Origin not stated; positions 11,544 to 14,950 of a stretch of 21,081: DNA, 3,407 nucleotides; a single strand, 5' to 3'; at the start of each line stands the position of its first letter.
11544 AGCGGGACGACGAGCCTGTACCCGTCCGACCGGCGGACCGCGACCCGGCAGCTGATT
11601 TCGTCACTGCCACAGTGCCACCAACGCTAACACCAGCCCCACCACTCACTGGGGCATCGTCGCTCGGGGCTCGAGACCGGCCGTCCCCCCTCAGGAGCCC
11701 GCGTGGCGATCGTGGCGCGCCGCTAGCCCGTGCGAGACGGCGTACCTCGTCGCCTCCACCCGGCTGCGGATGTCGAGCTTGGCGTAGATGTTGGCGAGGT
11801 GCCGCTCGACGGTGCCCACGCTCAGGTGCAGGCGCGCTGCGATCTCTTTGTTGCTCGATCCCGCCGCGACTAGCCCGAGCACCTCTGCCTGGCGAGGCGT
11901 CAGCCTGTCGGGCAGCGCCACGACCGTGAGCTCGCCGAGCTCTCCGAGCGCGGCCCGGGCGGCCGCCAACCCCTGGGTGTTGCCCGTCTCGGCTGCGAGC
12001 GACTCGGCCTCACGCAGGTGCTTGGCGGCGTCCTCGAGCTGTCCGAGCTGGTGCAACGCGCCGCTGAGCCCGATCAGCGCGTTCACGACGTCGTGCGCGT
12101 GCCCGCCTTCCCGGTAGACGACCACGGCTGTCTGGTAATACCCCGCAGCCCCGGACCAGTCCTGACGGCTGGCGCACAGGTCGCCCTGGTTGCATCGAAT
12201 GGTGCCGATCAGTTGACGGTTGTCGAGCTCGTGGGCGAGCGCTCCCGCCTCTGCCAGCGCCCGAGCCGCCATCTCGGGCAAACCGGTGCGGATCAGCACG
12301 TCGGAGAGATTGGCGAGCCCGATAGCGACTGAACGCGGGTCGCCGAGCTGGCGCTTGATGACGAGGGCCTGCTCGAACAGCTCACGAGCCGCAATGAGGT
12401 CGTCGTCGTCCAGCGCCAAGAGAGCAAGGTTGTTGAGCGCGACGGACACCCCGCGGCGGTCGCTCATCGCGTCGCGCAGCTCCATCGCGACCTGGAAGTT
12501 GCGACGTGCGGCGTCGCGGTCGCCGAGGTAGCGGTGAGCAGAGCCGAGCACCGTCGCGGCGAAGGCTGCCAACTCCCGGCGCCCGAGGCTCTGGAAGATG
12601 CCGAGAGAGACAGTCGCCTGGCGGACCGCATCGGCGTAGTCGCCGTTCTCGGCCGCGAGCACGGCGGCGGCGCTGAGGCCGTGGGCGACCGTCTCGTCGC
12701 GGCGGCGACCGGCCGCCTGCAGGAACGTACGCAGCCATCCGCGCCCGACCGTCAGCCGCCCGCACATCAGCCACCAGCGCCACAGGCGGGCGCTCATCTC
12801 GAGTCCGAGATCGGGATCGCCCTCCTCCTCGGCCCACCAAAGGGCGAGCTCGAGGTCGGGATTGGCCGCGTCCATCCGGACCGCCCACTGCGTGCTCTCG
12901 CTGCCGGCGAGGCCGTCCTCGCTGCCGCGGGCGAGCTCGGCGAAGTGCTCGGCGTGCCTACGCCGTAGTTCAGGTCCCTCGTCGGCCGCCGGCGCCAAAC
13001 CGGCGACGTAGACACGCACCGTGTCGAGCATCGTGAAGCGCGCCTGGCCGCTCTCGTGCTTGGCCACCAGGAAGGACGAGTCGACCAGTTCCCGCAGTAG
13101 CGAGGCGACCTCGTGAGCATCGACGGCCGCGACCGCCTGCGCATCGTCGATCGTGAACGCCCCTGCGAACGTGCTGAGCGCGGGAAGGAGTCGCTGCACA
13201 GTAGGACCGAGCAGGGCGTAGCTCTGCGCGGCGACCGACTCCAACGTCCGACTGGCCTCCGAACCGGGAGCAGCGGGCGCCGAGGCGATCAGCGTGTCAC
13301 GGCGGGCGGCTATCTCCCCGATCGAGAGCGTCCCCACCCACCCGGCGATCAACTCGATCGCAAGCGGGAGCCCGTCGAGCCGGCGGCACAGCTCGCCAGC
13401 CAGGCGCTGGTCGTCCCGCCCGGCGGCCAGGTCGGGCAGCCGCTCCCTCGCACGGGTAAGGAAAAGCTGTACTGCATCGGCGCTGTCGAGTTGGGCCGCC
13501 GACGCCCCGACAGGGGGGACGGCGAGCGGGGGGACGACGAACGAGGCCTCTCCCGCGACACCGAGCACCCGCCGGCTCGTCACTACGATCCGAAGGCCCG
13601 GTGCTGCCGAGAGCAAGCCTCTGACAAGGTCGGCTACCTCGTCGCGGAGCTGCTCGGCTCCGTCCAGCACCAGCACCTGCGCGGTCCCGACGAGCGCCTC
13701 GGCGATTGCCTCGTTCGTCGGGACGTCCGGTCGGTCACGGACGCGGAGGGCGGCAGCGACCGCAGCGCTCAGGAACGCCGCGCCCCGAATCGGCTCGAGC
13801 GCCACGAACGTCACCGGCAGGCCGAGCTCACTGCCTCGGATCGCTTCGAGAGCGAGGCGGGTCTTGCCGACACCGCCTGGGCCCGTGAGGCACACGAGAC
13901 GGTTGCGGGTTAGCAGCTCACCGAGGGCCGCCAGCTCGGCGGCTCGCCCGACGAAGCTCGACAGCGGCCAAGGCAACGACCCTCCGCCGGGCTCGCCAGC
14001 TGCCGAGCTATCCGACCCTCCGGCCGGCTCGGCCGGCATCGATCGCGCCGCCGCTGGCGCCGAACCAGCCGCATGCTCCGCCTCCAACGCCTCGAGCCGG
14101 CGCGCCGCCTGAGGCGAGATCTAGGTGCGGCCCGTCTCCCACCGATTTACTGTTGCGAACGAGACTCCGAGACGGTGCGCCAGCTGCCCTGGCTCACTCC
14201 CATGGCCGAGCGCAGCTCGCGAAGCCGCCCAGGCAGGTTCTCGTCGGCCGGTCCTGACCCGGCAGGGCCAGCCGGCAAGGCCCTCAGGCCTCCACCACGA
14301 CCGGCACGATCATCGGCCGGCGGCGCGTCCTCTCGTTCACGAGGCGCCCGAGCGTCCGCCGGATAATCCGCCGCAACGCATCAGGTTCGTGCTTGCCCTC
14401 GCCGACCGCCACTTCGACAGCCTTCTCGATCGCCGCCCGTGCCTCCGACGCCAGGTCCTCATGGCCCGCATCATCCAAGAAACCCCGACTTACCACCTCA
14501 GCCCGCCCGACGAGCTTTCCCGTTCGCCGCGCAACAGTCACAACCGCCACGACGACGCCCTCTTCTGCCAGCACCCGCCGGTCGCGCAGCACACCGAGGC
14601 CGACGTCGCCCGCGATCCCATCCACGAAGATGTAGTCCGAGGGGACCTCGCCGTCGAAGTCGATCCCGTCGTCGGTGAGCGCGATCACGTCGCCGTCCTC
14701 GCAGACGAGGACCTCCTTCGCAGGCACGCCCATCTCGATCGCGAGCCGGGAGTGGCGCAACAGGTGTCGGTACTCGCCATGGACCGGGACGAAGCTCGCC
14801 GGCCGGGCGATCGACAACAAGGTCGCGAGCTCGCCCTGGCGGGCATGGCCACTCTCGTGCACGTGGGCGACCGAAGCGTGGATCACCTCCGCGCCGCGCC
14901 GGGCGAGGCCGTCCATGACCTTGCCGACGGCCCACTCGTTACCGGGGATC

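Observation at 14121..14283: Frameshifted XRE-family HTH gene between rnj and the LuxR-type regulator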

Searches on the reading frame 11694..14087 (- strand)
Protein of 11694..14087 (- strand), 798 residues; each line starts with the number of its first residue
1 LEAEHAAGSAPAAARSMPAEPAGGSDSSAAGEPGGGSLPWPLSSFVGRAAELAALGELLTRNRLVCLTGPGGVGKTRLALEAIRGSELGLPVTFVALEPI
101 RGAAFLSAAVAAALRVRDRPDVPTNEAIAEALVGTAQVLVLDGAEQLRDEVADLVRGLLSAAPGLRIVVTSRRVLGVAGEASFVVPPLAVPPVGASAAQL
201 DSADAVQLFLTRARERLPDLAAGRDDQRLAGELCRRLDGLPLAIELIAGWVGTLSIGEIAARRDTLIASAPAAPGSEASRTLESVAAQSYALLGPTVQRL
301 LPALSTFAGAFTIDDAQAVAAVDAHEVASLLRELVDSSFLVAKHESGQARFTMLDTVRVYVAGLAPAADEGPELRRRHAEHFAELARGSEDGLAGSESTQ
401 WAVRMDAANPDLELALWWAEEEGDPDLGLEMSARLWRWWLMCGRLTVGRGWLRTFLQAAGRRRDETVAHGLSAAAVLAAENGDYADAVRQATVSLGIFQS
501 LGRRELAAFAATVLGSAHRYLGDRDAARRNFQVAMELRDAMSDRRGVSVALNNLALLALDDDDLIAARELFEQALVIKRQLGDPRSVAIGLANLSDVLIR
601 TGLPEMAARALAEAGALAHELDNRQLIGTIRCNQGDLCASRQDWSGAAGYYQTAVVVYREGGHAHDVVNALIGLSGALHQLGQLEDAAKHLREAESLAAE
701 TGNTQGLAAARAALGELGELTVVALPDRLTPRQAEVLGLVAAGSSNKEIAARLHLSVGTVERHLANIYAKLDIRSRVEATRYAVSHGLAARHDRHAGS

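Call 18: list_cluster_members(proteins=[P0001, window:11694-14087:-, window:11694-14039:-])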
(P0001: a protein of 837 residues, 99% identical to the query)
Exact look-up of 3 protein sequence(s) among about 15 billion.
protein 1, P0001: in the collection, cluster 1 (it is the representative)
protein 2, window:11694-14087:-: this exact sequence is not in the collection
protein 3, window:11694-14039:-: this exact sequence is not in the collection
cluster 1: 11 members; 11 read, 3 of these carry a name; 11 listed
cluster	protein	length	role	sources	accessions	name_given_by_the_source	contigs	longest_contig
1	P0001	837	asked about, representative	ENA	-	-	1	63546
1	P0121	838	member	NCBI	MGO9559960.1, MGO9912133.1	MAG: ATP-binding protein [Acidimicrobiales bacterium]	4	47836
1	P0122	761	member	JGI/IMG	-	non-specific serine/threonine protein kinase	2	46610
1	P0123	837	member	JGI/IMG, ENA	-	predicted ATPase/DNA-binding CsgD family transcriptional regulator/transcriptional ...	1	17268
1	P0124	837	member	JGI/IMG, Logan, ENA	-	-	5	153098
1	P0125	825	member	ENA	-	-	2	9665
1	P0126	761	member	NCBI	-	-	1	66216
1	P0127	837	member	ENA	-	-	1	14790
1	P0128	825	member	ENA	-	-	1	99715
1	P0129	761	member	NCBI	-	-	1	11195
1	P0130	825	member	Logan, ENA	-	-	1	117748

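Call 20: find_encoding_contigs(protein=P0126, flank=3000, max_places=4)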
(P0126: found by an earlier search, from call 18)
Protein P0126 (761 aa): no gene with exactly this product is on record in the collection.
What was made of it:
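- Tried and rejected: P0126, a 761-aa call that is probably from the window's own source, could not be placed on a contig (call 20).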

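Call 21: find_encoding_contigs(protein=P0129, flank=3000, max_places=4)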
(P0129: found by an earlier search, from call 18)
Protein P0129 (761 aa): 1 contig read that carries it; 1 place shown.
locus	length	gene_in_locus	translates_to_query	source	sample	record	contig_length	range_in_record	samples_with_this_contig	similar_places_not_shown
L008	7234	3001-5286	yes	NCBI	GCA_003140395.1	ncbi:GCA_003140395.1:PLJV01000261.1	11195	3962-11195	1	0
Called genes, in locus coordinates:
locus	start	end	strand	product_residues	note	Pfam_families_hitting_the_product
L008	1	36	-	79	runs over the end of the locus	-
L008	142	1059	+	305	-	PF00701:DHDPS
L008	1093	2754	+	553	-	PF00753:Lactamase_B, PF12706:Lactamase_B_2, PF22505:RNase_J_b_CASP, PF07521:RMMBL, PF17770:RNase_J_C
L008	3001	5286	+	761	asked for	PF13191:AAA_16 (weak), PF13401:AAA_22 (faint), PF25872:HTH_77, PF07719:TPR_2 (faint), PF17874:TPR_MalT (weak), PF13424:TPR_12 (weak), PF00196:GerE, PF08281:Sigma70_r4_2, +2 more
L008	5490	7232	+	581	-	?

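Call 22: find_encoding_contigs(protein=P0122, flank=3000, max_places=4)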
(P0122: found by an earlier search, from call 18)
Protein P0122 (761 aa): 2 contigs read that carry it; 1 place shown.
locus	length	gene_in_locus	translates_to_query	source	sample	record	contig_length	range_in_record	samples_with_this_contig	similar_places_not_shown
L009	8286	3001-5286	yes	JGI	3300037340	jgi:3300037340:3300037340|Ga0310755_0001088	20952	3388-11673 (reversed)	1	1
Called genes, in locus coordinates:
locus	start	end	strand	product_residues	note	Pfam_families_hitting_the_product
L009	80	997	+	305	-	PF00701:DHDPS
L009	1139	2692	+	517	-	PF00753:Lactamase_B, PF12706:Lactamase_B_2, PF22505:RNase_J_b_CASP, PF07521:RMMBL, PF17770:RNase_J_C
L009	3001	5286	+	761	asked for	PF13191:AAA_16 (weak), PF13401:AAA_22 (faint), PF25872:HTH_77, PF07719:TPR_2 (faint), PF17874:TPR_MalT (weak), PF13424:TPR_12 (weak), PF00196:GerE, PF08281:Sigma70_r4_2, +2 more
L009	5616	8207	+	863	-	PF17854:FtsK_alpha, PF01580:FtsK_SpoIIIE, PF09397:FtsK_gamma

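Call 23: find_encoding_contigs(protein=P0124, flank=3000, max_places=6)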
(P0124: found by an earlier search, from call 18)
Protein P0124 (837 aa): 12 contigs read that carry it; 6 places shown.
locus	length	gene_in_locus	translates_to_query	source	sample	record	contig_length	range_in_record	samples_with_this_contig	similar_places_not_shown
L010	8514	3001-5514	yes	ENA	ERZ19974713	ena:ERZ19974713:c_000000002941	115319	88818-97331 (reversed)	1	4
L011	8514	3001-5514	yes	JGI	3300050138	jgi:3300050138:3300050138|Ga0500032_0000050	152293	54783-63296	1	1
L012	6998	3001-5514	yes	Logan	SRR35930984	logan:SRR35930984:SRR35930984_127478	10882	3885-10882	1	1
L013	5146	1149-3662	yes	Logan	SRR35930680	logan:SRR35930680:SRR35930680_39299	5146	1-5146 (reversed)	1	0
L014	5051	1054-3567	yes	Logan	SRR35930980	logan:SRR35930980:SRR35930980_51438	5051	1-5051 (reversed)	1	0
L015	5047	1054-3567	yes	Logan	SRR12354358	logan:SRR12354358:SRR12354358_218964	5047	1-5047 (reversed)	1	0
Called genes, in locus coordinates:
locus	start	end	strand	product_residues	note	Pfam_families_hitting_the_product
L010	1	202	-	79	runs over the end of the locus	-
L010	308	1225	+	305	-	PF00701:DHDPS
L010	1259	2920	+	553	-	PF00753:Lactamase_B, PF12706:Lactamase_B_2, PF22505:RNase_J_b_CASP, PF07521:RMMBL, PF17770:RNase_J_C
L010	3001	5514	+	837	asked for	PF01381:HTH_3, PF13560:HTH_31 (weak), PF13191:AAA_16 (weak), PF25872:HTH_77, PF17874:TPR_MalT (weak), PF13424:TPR_12 (weak), PF00196:GerE, PF08281:Sigma70_r4_2, +8 more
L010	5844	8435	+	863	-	PF17854:FtsK_alpha, PF01580:FtsK_SpoIIIE, PF09397:FtsK_gamma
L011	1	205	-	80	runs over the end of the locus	-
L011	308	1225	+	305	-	PF00701:DHDPS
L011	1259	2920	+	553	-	PF00753:Lactamase_B, PF12706:Lactamase_B_2, PF22505:RNase_J_b_CASP, PF07521:RMMBL, PF17770:RNase_J_C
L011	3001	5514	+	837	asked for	PF01381:HTH_3, PF13560:HTH_31 (weak), PF13191:AAA_16 (weak), PF25872:HTH_77, PF17874:TPR_MalT (weak), PF13424:TPR_12 (weak), PF00196:GerE, PF08281:Sigma70_r4_2, +8 more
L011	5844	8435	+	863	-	PF17854:FtsK_alpha, PF01580:FtsK_SpoIIIE, PF09397:FtsK_gamma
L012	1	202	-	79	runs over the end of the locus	-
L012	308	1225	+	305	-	PF00701:DHDPS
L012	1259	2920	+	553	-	PF00753:Lactamase_B, PF12706:Lactamase_B_2, PF22505:RNase_J_b_CASP, PF07521:RMMBL, PF17770:RNase_J_C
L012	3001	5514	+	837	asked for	PF01381:HTH_3, PF13560:HTH_31 (weak), PF13191:AAA_16 (weak), PF25872:HTH_77, PF17874:TPR_MalT (weak), PF13424:TPR_12 (weak), PF00196:GerE, PF08281:Sigma70_r4_2, +8 more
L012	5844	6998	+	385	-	?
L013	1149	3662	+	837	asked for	PF01381:HTH_3, PF13560:HTH_31 (weak), PF13191:AAA_16 (weak), PF25872:HTH_77, PF17874:TPR_MalT (weak), PF13424:TPR_12 (weak), PF00196:GerE, PF08281:Sigma70_r4_2, +8 more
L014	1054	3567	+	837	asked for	PF01381:HTH_3, PF13560:HTH_31 (weak), PF13191:AAA_16 (weak), PF25872:HTH_77, PF17874:TPR_MalT (weak), PF13424:TPR_12 (weak), PF00196:GerE, PF08281:Sigma70_r4_2, +8 more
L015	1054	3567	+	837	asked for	PF01381:HTH_3, PF13560:HTH_31 (weak), PF13191:AAA_16 (weak), PF25872:HTH_77, PF17874:TPR_MalT (weak), PF13424:TPR_12 (weak), PF00196:GerE, PF08281:Sigma70_r4_2, +8 more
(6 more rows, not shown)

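Call 33: search_protein_families(library=ncbifam, max_evalue=0.001, proteins=[L010:2926-5514:+])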
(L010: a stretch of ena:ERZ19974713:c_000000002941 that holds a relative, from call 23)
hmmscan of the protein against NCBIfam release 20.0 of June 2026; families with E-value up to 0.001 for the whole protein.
L010:2926-5514:+ (862 aa): 42 families (the best 25 are shown)
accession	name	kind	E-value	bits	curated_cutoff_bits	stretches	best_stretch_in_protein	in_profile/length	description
NF053520.1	HK_Porph_FimS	equivalog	1.4e-16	59.9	600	1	529-694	81-246/618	sensor histidine kinase FimS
NF041717.1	HaaA_phane_TPR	equivalog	1.7e-15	56.2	1125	2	539-652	759-872/882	cyclophane-containing RiPP biosynthesis TPR protein HaaT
NF052445.1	RespRegMctR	equivalog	3.5e-14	52.7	300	1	791-852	143-204/205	two-component system response regulator MctR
NF007935.0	PRK10651.1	equivalog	1.6e-12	47.1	250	1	717-848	81-211/216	two-component system response regulator NarL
NF003420.0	PRK04841.1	equivalog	8.3e-12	43.9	537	1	793-847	839-893/903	HTH-type transcriptional regulator MalT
NF052366.1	photon_PedR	equivalog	1.1e-11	44.7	120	1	793-852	3-62/74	photosynthetic electron transport-dependent transcriptional regulator PedR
NF047785.1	respo_reg_MadR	equivalog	7.9e-11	41.7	300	1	790-852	146-208/209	MadR family response regulator transcription factor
TIGR03020.2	EpsA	equivalog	1.1e-10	41.6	170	1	791-844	189-242/247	XrtB/PEP-CTERM-associated transcriptional regulator EpsA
NF050132.1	TransRegAbsR2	equivalog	1.9e-10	40.1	850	2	690-838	431-576/582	LuxR family transcriptional regulator AbsR2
NF007403.0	PRK09935.1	equivalog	1.4e-09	37.9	271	1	793-852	150-209/210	fimbria biosynthesis transcriptional regulator FimZ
NF011896.0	PRK15369.1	equivalog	1.7e-09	37.6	242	1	791-849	148-206/211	two component system response regulator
TIGR03541.1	reg_near_HchA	equivalog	3.5e-09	36.5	215.6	1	736-851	123-230/232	PA1136 family autoinducer-binding transcriptional regulator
NF007708.0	PRK10403.1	equivalog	8.4e-09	35.2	343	1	793-844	154-205/215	nitrate/nitrite response regulator protein NarP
NF007505.1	PRK10100.1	equivalog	3.3e-08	33.4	250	1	792-847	144-199/204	biofilm master transcriptional regulator CsgD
TIGR02937.1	sigma70-ECF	superfamily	6e-08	32.5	42.9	1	791-835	116-161/165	sigma-70 family RNA polymerase sigma factor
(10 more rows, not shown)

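Call 34: search_solved_structures(query=P0121, max_evalue=0.001)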
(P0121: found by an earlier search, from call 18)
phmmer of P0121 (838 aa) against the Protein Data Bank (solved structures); distinct sequences matched with E-value up to 0.001: 30.
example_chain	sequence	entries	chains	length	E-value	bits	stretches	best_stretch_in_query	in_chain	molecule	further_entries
4wt0_B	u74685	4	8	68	6.2e-11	44.8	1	767-830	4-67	Response regulator receiver domain protein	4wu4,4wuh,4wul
4wsz_A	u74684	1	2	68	8.4e-11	44.3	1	767-830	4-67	Response regulator receiver domain protein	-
7ve4_A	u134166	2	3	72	1.2e-09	40.5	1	770-829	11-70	DNA-binding response regulator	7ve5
2rnj_A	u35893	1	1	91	2.4e-09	39.5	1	769-829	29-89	Response regulator protein vraR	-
5hev_A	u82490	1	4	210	6.7e-09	38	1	768-830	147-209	Response regulator protein VraR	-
4gvp_A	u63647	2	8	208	1.4e-08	37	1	770-829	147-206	Response regulator protein vraR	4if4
7ve6_A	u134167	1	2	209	1.4e-08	37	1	770-829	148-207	Response regulator protein VraR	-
1a04_A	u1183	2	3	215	1.9e-08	36.5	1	694-822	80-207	NITRATE/NITRITE RESPONSE REGULATOR PROTEIN NARL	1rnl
5a7d_B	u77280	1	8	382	9.7e-07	30.9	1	543-756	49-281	PINS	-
1zlj_A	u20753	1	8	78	2e-06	29.8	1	768-826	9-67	Dormancy Survival Regulator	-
3clo_A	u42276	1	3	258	2.2e-06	29.7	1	738-824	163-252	Transcriptional regulator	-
4yn8_A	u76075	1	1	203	2.6e-06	29.5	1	769-821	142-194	Response regulator ChrA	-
1zlk_A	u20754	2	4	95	3.3e-06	29.1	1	768-826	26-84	Dormancy Survival Regulator | TWO COMPONENT TRANSCRIPTIONAL REGULATORY PROTEIN DEVR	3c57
8a5r_AAA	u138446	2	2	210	6.7e-06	28.1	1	769-830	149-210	Light-activated DNA-binding protein EL222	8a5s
3c3w_A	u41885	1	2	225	7.5e-06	27.9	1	766-826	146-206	TWO COMPONENT TRANSCRIPTIONAL REGULATORY PROTEIN DEVR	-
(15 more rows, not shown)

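Call 46: find_encoding_contigs(protein=P0121, flank=4000, max_places=4)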
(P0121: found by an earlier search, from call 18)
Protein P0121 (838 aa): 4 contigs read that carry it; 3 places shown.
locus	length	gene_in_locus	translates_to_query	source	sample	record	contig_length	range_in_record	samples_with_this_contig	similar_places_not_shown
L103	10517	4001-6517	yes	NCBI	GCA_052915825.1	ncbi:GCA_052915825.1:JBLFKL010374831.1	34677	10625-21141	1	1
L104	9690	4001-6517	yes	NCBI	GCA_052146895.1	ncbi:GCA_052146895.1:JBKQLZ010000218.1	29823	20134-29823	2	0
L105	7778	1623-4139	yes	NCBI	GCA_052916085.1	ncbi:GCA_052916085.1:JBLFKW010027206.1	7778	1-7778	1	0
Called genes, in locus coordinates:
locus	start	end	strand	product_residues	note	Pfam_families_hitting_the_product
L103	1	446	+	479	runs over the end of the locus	PF00960:Neocarzinostat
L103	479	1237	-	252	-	-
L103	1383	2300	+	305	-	PF00701:DHDPS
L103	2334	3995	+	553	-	PF00753:Lactamase_B, PF12706:Lactamase_B_2, PF22505:RNase_J_b_CASP, PF07521:RMMBL, PF17770:RNase_J_C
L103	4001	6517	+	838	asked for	PF01381:HTH_3, PF13560:HTH_31, PF13191:AAA_16 (weak), PF25872:HTH_77, PF17874:TPR_MalT (weak), PF13424:TPR_12 (weak), PF00196:GerE, PF08281:Sigma70_r4_2 (weak), +7 more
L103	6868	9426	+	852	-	PF17854:FtsK_alpha, PF01580:FtsK_SpoIIIE, PF09397:FtsK_gamma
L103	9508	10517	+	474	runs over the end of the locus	PF00768:Peptidase_S11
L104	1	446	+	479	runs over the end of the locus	PF00960:Neocarzinostat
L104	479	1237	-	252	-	-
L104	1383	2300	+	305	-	PF00701:DHDPS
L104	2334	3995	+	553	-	PF00753:Lactamase_B, PF12706:Lactamase_B_2, PF22505:RNase_J_b_CASP, PF07521:RMMBL, PF17770:RNase_J_C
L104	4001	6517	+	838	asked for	PF01381:HTH_3, PF13560:HTH_31, PF13191:AAA_16 (weak), PF25872:HTH_77, PF17874:TPR_MalT (weak), PF13424:TPR_12 (weak), PF00196:GerE, PF08281:Sigma70_r4_2 (weak), +7 more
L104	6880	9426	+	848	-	PF17854:FtsK_alpha, PF01580:FtsK_SpoIIIE, PF09397:FtsK_gamma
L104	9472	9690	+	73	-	?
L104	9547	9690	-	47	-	?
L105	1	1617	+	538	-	?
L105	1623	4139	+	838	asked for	PF01381:HTH_3, PF13560:HTH_31, PF13191:AAA_16 (weak), PF25872:HTH_77, PF17874:TPR_MalT (weak), PF13424:TPR_12 (weak), PF00196:GerE, PF08281:Sigma70_r4_2 (weak), +7 more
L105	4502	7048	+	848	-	PF17854:FtsK_alpha, PF01580:FtsK_SpoIIIE, PF09397:FtsK_gamma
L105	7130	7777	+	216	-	?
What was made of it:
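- The sister-species loci L103-L105 are intact and start 5 nt after rnj (call 46).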

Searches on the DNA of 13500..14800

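Call 45: search_rna_families(source=window, start=13500, end=14800, threshold=evalue, max_evalue=1)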
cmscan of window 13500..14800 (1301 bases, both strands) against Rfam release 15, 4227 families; matches with E-value up to 1: 0.
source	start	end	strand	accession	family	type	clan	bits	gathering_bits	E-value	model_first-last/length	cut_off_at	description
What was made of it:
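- No Rfam element or structured RNA was detected (call 45).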

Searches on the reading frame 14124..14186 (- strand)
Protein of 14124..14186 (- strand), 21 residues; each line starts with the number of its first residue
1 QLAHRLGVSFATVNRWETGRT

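Call 7: search_protein_families(library=pfam, max_evalue=1, proteins=[window:14124-14186:-])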
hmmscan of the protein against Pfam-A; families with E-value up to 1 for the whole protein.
seq(21 aa): 8 families
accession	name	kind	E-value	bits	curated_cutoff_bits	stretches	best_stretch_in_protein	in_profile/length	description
PF01381.28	HTH_3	-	3e-05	24.4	23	1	1-21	14-34/55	Helix-turn-helix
PF13560.12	HTH_31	-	0.0013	19.4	27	1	1-21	19-39/64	Helix-turn-helix domain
PF15943.11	YdaS_toxin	-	0.039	14.2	30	1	1-19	13-31/65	Bacterial toxin YdaS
PF13551.12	HTH_29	-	0.12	12.9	28.1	1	1-16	17-32/64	Winged helix-turn helix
PF13384.12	HTH_23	-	0.14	12.5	24.6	1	2-16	23-37/50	Homeodomain-like domain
PF18024.7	HTH_50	-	0.18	12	27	1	2-15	29-42/50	Helix-turn-helix domain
PF13443.12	HTH_26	-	0.24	12.1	22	1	1-20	15-34/63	Cro/C1-type HTH DNA-binding domain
PF13412.12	HTH_24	-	0.26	11.3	21.9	1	1-15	22-36/48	Winged helix-turn-helix DNA-binding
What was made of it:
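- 14121..14186 (-): Second half of the HTH (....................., the recognition helix), in the frame of the large ORF and ending in TAG. HTH_3 scores 24.4 bits alone (call 7).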
